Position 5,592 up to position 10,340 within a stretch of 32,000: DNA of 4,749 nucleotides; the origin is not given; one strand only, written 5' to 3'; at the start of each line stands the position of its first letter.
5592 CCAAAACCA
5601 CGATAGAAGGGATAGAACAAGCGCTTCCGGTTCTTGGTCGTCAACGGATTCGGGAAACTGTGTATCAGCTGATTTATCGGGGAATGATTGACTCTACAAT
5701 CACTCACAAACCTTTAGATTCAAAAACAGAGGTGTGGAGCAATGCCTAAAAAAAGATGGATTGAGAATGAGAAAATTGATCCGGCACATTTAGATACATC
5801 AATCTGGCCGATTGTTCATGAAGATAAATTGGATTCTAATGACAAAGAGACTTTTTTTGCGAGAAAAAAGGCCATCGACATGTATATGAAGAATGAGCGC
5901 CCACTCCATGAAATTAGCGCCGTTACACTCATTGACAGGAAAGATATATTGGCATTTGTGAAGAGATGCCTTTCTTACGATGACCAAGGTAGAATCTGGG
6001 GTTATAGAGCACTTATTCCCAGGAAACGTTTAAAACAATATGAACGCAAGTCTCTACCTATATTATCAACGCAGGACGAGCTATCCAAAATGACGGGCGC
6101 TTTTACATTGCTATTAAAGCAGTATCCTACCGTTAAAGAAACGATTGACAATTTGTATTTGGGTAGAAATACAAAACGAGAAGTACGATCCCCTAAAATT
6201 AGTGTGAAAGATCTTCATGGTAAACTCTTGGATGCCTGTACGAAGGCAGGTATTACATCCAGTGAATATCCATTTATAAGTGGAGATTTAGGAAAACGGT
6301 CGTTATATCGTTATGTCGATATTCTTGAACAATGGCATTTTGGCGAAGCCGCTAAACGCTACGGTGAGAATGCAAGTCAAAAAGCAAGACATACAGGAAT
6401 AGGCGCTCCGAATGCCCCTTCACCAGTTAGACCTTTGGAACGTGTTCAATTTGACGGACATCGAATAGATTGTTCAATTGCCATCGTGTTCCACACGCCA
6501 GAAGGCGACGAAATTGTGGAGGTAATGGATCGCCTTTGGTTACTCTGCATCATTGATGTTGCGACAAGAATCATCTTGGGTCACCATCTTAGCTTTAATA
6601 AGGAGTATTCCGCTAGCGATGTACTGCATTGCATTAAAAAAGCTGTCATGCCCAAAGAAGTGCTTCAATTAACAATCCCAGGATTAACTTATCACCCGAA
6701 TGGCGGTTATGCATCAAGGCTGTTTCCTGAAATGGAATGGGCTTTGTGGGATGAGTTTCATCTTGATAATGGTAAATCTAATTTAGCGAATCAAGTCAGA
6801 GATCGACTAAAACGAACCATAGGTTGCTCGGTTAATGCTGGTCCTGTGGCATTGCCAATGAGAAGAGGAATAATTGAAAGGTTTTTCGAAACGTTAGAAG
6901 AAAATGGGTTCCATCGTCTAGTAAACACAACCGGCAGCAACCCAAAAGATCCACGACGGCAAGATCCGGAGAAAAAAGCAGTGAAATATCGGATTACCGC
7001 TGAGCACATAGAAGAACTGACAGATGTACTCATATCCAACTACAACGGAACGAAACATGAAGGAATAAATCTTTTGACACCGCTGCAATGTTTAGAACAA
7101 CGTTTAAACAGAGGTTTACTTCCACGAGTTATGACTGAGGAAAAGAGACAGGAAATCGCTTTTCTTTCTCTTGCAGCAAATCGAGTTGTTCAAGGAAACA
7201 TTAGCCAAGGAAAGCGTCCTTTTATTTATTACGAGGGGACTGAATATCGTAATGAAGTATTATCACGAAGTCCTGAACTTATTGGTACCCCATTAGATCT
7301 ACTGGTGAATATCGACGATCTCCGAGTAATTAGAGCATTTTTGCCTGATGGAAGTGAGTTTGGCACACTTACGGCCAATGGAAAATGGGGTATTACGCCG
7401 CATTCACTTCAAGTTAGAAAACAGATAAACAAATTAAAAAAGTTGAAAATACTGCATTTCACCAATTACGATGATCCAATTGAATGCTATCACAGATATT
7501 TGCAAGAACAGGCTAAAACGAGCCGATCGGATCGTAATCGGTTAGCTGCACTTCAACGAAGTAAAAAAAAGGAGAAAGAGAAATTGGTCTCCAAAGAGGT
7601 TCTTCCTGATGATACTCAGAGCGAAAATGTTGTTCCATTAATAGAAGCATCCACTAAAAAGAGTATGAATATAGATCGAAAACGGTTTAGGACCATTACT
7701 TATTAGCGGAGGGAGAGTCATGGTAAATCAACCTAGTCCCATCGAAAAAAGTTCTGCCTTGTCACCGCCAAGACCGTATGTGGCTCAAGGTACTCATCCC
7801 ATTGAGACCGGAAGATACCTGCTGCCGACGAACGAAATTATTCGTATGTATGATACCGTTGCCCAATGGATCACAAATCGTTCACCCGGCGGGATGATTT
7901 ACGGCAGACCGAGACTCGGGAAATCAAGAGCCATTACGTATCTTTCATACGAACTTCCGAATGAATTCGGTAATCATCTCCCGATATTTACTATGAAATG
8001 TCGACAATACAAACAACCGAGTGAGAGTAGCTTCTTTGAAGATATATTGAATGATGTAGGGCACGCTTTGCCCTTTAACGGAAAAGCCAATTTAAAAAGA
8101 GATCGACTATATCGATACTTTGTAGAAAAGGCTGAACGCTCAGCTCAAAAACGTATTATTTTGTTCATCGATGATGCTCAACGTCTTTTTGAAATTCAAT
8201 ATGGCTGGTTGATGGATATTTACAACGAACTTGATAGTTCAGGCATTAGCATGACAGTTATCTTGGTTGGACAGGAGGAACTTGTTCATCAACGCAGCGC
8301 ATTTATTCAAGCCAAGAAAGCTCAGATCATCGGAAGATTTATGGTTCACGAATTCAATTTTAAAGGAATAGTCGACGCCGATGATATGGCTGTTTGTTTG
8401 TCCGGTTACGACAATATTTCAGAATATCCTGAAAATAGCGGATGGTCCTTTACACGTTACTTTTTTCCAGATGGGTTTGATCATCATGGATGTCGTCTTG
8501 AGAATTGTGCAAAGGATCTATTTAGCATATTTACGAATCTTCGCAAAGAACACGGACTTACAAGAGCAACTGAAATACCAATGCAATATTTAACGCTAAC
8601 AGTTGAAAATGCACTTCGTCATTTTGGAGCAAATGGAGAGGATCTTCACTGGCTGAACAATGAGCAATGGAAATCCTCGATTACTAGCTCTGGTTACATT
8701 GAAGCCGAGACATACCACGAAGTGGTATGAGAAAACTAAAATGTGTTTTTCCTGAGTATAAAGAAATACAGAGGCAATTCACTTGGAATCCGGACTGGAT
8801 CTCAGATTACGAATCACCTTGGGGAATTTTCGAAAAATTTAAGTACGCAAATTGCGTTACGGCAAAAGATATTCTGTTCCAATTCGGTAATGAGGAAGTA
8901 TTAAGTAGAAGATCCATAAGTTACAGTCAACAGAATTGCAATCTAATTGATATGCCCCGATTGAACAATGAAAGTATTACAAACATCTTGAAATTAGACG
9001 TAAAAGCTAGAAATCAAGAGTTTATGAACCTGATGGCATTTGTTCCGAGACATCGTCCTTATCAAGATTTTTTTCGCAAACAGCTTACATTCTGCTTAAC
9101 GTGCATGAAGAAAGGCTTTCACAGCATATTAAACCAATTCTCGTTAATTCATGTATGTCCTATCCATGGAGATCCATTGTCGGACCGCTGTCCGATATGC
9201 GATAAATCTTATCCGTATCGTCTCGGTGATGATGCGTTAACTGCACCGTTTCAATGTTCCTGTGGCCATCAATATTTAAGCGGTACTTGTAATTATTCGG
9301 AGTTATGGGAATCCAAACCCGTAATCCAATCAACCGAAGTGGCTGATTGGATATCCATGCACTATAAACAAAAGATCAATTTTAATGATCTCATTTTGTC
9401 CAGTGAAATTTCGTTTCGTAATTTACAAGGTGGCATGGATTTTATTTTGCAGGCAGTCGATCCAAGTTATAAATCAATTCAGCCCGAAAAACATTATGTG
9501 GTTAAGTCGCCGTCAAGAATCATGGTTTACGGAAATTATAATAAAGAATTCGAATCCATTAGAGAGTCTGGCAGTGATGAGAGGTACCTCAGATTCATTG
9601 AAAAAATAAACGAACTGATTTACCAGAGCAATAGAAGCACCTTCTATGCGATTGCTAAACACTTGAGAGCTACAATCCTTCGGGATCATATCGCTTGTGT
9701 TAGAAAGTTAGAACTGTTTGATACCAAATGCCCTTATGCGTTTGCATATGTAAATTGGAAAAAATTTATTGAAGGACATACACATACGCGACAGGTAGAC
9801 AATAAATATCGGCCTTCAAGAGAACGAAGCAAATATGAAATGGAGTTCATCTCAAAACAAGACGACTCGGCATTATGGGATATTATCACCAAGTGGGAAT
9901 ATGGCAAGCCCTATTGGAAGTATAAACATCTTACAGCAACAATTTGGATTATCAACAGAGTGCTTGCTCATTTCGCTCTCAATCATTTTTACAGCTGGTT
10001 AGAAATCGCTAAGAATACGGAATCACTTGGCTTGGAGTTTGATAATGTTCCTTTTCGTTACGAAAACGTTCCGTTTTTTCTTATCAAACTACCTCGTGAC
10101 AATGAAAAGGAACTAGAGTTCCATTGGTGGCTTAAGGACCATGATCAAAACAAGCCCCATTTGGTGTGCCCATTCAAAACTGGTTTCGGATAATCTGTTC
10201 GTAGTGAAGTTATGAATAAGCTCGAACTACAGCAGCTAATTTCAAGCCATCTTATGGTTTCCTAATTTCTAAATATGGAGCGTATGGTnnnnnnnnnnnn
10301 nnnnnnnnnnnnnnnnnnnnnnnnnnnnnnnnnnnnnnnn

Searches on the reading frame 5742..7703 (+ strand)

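Call 6: search_protein_families(library=pfam, proteins=[window:5742-7703:+], max_evalue=0.001)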
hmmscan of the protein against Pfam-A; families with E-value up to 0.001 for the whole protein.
window:5742-7703:+ (654 aa): 0 families

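Call 98: search_protein_families(library=pfam, proteins=[window:5742-7703:+], max_evalue=1)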
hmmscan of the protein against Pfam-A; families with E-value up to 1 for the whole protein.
window:5742-7703:+ (654 aa): 1 family
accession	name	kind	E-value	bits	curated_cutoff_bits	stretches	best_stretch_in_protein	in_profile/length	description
PF00665.32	rve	-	0.061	14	32.6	1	264-302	23-59/102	Integrase core domain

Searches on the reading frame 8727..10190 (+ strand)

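Call 4: search_protein_families(library=pfam, proteins=[window:8727-10190:+], max_evalue=0.01)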
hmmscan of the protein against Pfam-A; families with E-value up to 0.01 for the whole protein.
window:8727-10190:+ (488 aa): 1 family
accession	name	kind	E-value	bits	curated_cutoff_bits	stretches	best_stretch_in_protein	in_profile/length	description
PF06527.16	TniQ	-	0.00018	22.6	27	1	29-148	10-139/142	TniQ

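Call 98: search_protein_families(library=pfam, proteins=[window:8727-10190:+], max_evalue=1)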
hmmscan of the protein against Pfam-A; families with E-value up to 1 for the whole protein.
window:8727-10190:+ (488 aa): 1 family
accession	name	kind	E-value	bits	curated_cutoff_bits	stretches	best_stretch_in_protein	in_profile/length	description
PF06527.16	TniQ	-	0.00018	22.6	27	1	29-148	10-139/142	TniQ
